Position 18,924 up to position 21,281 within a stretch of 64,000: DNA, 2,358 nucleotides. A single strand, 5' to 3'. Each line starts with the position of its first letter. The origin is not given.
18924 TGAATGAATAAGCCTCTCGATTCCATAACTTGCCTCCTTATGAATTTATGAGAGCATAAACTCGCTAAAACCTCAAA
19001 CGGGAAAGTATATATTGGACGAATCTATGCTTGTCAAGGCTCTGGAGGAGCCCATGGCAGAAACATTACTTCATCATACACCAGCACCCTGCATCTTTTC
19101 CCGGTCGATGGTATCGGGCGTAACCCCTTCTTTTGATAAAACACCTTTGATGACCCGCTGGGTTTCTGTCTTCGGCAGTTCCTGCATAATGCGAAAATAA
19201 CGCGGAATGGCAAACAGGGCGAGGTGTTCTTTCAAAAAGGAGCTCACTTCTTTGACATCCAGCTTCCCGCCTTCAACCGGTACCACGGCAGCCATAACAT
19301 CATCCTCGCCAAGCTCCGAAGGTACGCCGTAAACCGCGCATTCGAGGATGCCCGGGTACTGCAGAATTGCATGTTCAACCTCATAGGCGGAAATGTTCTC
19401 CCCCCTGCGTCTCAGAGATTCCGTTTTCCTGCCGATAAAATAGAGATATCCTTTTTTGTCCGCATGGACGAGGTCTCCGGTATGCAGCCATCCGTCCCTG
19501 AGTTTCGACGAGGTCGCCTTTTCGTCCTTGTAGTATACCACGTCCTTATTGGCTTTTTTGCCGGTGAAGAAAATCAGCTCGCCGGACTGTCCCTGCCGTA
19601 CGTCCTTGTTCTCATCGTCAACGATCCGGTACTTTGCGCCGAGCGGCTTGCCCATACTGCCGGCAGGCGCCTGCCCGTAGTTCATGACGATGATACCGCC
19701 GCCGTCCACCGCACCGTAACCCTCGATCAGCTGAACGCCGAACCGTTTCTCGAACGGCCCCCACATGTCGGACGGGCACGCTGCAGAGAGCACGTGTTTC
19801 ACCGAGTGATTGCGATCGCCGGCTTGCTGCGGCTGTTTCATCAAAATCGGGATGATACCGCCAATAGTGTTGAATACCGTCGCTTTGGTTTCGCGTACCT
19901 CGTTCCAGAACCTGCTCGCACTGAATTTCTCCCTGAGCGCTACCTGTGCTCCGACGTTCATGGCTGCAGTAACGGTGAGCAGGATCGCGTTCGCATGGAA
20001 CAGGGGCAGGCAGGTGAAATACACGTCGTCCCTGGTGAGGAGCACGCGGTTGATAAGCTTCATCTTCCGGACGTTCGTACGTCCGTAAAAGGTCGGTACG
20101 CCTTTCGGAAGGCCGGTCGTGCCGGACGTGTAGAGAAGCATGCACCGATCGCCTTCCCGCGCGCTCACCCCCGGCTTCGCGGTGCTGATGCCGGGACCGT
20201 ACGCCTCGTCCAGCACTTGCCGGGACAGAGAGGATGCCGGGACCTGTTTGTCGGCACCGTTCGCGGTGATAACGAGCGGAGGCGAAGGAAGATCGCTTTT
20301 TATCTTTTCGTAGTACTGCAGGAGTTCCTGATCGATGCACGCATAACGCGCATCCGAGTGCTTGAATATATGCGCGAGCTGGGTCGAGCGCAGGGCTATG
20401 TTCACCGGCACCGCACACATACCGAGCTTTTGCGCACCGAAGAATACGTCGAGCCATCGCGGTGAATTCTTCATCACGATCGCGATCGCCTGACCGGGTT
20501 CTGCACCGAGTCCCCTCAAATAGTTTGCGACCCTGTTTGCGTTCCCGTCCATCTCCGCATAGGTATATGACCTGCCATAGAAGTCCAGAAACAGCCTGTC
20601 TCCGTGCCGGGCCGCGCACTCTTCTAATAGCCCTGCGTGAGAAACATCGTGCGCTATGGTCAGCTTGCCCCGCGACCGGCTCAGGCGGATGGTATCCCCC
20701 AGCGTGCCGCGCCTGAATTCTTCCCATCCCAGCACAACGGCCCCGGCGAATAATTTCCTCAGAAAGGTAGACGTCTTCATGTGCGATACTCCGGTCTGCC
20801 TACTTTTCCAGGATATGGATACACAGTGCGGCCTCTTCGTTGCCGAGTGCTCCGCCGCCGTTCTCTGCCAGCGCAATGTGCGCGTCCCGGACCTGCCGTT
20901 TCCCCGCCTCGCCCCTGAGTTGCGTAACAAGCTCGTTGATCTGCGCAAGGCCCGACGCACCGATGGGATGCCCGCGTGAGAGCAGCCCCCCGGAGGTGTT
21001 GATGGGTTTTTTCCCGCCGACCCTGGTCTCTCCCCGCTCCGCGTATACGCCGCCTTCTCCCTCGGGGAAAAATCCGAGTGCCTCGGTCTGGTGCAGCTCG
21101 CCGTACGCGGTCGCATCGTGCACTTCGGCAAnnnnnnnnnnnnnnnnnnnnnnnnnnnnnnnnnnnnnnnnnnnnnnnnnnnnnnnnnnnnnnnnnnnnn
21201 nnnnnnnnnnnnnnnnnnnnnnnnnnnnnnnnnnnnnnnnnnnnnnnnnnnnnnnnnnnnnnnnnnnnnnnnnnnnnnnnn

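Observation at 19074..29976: Ten-gene operon uniting all four PUFA-saturation enzyme types with CoA-dependent beta-oxidation-type enzymes and a ferredoxin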

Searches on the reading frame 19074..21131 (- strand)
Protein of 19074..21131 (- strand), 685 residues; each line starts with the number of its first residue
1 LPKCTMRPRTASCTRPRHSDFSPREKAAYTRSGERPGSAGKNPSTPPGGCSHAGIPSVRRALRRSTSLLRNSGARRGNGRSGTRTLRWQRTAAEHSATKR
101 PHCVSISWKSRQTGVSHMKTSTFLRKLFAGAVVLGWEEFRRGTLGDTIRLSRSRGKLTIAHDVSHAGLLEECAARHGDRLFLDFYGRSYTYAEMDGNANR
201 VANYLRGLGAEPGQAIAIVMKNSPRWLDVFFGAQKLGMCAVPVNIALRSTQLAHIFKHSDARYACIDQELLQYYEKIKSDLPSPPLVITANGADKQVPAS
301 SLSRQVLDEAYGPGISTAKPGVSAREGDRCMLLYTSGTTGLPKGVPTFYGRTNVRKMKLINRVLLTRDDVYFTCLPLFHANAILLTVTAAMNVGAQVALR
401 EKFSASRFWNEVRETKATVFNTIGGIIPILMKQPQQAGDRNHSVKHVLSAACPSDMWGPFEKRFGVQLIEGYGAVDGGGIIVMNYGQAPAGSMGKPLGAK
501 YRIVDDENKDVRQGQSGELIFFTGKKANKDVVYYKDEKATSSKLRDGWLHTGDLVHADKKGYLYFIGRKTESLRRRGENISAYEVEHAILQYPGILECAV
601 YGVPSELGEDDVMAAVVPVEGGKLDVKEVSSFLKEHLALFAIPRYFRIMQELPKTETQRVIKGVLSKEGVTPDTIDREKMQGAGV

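Call 4: search_protein_families(library=pfam, proteins=[window:19074-21131:-], max_evalue=0.01)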
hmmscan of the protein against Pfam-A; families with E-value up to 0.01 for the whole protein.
window:19074-21131:- (685 aa): 2 families
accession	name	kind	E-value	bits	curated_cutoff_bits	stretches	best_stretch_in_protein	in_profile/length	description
PF00501.34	AMP-binding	-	4.4e-66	223.7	29.9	1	169-520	1-373/384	AMP-binding enzyme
PF13193.12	AMP-binding_C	-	5.4e-14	53.3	24.5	1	584-657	1-74/76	AMP-binding enzyme C-terminal domain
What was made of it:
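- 19074..20780 (-): AMP-forming acyl-CoA ligase (568 aa). Pfam AMP-binding E 4e-66 (call 4).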

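Call 5: search_protein_families(library=ncbifam, proteins=[window:19074-21131:-], max_evalue=0.001)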
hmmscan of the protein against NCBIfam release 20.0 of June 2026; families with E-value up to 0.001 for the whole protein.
window:19074-21131:- (685 aa): 103 families (the best 25 are shown)
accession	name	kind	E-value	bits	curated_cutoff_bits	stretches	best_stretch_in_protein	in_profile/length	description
NF004808.0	PRK06155.1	equivalog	4.8e-139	464.1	722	1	162-679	20-532/542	ATP-dependent acyl-CoA ligase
NF004837.0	PRK06187.1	subfamily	1.5e-100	337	476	1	168-666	13-519/531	long-chain-fatty-acid--CoA ligase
NF006134.1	PRK08279.1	equivalog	1.1e-99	334.6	625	1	165-676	46-574/605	long-chain-acyl-CoA synthetase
NF005947.1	PRK08008.1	equivalog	1.3e-86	291.3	651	1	187-665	36-517/518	crotonobetaine/carnitine-CoA ligase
NF052587.1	SterCoASynCasI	equivalog_domain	2.1e-75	254.3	900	1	175-669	13-508/550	steroid-22-oyl-CoA synthetase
NF005897.1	PRK07867.1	exception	3.8e-73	246.9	850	1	323-671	140-487/496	long-chain-fatty-acid--CoA ligase FadD17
NF006182.0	PRK08316.1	subfamily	7.8e-73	245.7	663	1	166-666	14-514/523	fatty acyl-CoA synthetase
NF004114.0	PRK05605.1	equivalog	1.5e-68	231.5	766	2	323-660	217-560/575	long-chain-fatty-acid--CoA ligase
NF038342.1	FACL_FadD6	exception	3.7e-68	230.3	975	1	164-674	41-553/584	long-chain-acyl-CoA synthetase FadD6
NF004511.1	PRK05852.1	equivalog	1.2e-63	215.5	650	1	190-656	28-491/505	FadD7 family fatty acid--CoA ligase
NF005307.0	PRK06839.1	equivalog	9.9e-63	212.5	748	1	170-666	9-490/496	o-succinylbenzoate--CoA ligase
NF009927.1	PRK13388.1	exception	1.4e-61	208.6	800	1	178-672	15-505/523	fatty-acid--CoA ligase FadD1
TIGR02262.1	benz_CoA_lig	subfamily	1.8e-61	208.4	375.25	1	175-660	17-500/508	benzoate-CoA ligase family protein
NF009071.0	PRK12406.1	subfamily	2.1e-61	207.9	701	1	187-664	11-497/510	acyl-CoA synthetase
NF052269.1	Staph_lig_FadD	equivalog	1.3e-58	198.6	650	1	186-666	25-490/499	long-chain-fatty-acid--CoA ligase FadD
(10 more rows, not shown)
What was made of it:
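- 19074..20780 (-): Best NCBIfam hit is PRK06155 ATP-dependent acyl-CoA ligase at 464 bits, followed by long-chain fatty-acid-CoA ligase models (call 5).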

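Call 68: search_solved_structures(query=window:19074-20780:-, max_evalue=1e-30)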
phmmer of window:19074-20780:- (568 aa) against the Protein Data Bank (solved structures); distinct sequences matched with E-value up to 1e-30: 39.
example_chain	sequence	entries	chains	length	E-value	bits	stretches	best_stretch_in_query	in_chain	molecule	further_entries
6qjz_A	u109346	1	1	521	2.9e-57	197.5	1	49-550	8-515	oxalyl CoA-synthetase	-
9vzp_A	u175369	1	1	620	1.8e-53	185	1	33-379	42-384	Long-chain fatty acid transport protein 2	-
20zn_A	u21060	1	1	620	4.5e-53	183.7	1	33-379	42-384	Long-chain fatty acid transport protein 2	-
5ie0_A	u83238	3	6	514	1.8e-52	181.7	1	49-548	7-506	Oxalate--CoA ligase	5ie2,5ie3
4wv3_A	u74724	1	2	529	1.1e-49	172.6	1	65-545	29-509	Anthranilate-CoA ligase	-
8weu_A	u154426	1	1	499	3.2e-49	171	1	210-549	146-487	Fatty-acyl-CoA synthase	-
8wev_A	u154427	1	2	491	3.4e-49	170.9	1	210-548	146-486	Feruloyl-CoA Synthetase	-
3r44_A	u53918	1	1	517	1.3e-46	162.3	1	72-551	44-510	fatty acyl CoA synthetase FADD13 (FATTY-ACYL-CoA SYNTHETASE)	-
4rlf_A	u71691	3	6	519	1.3e-41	145.9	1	58-552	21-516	Benzoate-coenzyme A ligase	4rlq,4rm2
4rm3_A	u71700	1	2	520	1.3e-41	145.9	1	58-552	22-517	Benzoate-coenzyme A ligase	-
4eat_A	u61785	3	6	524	1.3e-41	145.9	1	58-552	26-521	Benzoate-coenzyme A ligase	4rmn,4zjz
6m2o_A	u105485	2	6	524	3.2e-41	144.6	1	58-552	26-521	Benzoate-coenzyme A ligase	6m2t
6m2u_A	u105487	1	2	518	3.4e-41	144.5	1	58-552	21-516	Benzoate-coenzyme A ligase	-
8aff_A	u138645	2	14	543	8.2e-41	143.2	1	203-550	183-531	Oxalate--CoA ligase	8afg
8r2q_A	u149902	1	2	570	3.7e-39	137.8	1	49-548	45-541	Probable fatty-acid-CoA ligase FadD5 (Fatty-acid-CoA synthetase) (Fatty-acid-CoA synthase)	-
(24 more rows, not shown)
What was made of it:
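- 19074..20780 (-): Closest PDB matches are oxalyl-CoA synthetase 6QJZ and FATP2 (call 68).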
